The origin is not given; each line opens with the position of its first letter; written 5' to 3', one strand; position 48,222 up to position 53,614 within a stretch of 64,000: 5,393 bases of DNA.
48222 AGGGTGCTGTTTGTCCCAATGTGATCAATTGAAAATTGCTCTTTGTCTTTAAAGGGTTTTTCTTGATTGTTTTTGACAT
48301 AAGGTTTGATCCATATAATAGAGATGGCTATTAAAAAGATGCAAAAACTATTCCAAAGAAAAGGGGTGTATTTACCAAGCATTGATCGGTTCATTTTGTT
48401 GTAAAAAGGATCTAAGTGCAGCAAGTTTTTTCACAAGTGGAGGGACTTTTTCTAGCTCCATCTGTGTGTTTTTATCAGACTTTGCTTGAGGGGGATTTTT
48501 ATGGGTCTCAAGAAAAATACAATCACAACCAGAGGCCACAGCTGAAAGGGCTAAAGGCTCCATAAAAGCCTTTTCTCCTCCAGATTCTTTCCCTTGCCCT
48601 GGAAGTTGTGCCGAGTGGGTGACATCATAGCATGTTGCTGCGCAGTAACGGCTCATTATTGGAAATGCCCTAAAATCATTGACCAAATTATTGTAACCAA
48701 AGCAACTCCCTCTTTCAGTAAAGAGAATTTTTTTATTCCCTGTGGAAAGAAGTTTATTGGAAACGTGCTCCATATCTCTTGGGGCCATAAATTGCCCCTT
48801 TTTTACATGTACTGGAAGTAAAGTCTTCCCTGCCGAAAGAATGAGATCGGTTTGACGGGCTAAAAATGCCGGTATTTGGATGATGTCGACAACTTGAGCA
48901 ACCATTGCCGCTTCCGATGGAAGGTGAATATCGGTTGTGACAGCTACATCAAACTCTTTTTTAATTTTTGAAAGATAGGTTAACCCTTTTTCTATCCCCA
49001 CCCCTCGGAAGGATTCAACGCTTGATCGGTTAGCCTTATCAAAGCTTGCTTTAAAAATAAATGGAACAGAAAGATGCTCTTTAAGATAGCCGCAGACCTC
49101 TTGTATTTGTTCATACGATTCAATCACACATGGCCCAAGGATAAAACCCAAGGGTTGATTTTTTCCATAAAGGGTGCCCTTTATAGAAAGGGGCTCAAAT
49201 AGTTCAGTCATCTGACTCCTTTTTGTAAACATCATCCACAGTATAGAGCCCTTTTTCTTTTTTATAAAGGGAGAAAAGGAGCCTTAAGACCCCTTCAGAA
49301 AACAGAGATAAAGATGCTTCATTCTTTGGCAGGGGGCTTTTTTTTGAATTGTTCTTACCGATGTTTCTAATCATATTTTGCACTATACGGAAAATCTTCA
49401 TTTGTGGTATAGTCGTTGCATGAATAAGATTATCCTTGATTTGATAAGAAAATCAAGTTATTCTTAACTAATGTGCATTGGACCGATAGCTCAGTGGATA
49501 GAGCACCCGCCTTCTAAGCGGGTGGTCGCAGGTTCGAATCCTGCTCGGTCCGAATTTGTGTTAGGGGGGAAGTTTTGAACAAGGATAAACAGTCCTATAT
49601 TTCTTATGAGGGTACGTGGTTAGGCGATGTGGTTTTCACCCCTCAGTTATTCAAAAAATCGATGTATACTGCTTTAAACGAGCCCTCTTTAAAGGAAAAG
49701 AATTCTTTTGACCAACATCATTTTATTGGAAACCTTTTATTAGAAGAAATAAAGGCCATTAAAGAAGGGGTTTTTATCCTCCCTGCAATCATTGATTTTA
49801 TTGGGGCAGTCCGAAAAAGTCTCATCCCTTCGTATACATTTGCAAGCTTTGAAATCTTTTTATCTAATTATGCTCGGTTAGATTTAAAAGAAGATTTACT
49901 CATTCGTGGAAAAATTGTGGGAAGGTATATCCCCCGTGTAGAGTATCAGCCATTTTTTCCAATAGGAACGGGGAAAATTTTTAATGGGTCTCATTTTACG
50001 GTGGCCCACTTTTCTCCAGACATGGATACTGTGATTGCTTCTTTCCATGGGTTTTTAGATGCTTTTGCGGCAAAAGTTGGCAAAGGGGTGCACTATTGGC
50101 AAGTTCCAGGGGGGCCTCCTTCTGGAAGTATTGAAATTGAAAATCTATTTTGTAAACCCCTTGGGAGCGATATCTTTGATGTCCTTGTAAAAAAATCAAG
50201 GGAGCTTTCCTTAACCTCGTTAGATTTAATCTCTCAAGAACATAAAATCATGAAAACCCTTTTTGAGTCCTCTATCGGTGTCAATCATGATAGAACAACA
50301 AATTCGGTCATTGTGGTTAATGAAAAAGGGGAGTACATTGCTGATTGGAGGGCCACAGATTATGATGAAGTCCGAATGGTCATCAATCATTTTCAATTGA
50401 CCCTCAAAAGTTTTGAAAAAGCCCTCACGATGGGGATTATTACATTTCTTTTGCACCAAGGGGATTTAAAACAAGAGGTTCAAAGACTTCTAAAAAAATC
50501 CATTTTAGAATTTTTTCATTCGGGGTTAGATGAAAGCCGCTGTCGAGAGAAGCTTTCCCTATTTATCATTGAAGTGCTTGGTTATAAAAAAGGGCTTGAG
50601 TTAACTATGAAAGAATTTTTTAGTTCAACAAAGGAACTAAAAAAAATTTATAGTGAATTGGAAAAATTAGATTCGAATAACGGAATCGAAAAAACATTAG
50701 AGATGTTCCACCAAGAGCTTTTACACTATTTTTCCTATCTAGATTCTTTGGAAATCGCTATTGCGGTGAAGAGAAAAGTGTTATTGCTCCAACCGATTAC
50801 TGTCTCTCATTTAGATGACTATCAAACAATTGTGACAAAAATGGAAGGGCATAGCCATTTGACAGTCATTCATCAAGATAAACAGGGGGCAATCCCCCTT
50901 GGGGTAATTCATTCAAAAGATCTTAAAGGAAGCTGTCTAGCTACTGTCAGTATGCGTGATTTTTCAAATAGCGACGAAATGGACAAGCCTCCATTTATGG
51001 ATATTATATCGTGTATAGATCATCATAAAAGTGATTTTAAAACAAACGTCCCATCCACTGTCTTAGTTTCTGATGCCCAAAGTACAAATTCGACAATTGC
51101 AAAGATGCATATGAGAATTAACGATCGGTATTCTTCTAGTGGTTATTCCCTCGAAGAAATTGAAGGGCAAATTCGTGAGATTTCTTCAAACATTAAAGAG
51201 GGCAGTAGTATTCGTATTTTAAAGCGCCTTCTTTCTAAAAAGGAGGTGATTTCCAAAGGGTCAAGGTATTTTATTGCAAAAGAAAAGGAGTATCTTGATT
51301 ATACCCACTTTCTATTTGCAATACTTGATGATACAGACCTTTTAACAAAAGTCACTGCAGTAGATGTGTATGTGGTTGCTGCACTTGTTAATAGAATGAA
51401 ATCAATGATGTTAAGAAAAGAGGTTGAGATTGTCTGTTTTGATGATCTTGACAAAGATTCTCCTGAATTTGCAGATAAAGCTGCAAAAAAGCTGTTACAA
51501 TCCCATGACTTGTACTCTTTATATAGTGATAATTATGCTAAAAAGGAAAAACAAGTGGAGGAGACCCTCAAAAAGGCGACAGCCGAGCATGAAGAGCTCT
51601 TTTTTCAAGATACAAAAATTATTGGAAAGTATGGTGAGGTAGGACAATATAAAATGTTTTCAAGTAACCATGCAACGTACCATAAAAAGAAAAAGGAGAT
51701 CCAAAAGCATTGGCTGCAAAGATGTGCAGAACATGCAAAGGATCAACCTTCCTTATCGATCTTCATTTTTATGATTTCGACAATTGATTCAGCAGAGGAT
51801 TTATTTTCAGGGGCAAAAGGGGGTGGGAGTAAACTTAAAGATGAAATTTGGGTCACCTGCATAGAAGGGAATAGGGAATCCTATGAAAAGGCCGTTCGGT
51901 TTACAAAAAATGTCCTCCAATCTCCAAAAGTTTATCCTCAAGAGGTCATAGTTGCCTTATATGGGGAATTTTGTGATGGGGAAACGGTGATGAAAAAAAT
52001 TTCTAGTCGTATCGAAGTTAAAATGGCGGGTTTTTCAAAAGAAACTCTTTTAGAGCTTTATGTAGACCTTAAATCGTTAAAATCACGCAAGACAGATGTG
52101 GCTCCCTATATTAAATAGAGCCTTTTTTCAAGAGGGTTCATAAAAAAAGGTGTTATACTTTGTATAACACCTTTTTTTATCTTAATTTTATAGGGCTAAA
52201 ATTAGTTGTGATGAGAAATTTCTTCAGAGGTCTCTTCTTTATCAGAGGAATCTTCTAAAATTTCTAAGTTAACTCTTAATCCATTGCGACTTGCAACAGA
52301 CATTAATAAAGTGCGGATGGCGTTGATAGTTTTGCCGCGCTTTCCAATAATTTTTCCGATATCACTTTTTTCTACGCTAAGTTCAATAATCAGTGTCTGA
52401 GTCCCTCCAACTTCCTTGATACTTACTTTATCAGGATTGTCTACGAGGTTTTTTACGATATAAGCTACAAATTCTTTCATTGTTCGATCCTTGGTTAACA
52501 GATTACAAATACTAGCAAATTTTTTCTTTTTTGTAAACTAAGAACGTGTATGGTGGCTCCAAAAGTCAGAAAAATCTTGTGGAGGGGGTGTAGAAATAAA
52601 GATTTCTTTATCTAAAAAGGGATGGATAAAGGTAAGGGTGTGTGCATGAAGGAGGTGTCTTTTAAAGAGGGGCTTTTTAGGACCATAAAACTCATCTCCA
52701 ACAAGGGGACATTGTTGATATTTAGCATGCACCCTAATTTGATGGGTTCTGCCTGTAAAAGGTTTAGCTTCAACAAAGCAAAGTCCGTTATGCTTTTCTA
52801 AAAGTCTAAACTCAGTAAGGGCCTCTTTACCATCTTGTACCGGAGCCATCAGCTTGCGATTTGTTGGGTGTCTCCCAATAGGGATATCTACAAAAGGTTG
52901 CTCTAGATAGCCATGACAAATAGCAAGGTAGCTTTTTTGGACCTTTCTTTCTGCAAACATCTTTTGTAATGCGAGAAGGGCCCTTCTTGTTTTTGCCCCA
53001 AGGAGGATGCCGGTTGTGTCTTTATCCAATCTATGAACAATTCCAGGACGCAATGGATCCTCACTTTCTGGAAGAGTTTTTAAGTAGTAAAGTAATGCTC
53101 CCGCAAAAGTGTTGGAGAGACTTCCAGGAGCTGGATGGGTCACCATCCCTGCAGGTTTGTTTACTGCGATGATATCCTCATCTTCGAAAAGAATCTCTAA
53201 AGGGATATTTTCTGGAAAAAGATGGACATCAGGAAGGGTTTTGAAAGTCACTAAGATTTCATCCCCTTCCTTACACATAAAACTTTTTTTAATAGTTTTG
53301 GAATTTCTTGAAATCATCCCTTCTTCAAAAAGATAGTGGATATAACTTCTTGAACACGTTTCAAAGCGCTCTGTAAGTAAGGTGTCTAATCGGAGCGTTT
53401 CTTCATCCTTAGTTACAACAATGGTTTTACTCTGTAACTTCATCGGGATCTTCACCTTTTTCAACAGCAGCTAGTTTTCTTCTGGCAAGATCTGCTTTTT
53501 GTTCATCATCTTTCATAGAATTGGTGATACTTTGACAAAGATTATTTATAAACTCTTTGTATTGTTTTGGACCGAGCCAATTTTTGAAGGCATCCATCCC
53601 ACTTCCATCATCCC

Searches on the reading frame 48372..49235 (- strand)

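Call 87: search_protein_families(library=pfam, proteins=[window:48372-49235:-], max_evalue=0.00001)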
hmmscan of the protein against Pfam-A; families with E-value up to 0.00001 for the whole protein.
window:48372-49235:- (287 aa): 1 family
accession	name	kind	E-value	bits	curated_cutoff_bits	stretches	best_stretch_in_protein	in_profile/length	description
PF00793.26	DAHP_synth_1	-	2.4e-64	217.3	25.5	1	20-270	9-260/270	DAHP synthetase I family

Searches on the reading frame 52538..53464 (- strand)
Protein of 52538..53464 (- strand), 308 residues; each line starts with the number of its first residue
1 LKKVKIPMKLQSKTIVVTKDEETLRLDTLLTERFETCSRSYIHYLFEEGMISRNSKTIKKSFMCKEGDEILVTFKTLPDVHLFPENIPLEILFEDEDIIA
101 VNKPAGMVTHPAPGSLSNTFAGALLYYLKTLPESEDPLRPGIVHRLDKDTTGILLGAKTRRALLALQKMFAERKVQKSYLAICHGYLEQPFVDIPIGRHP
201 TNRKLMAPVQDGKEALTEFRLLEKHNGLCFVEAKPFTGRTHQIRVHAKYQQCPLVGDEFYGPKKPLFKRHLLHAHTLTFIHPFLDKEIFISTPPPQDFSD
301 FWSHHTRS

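Call 87: search_protein_families(library=pfam, proteins=[window:52538-53464:-], max_evalue=0.00001)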
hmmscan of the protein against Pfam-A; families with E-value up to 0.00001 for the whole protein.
window:52538-53464:- (308 aa): 1 family
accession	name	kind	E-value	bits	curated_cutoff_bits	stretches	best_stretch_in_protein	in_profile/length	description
PF00849.27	PseudoU_synth_2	-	1.2e-31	110.5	26.8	1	97-247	1-150/152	RNA pseudouridylate synthase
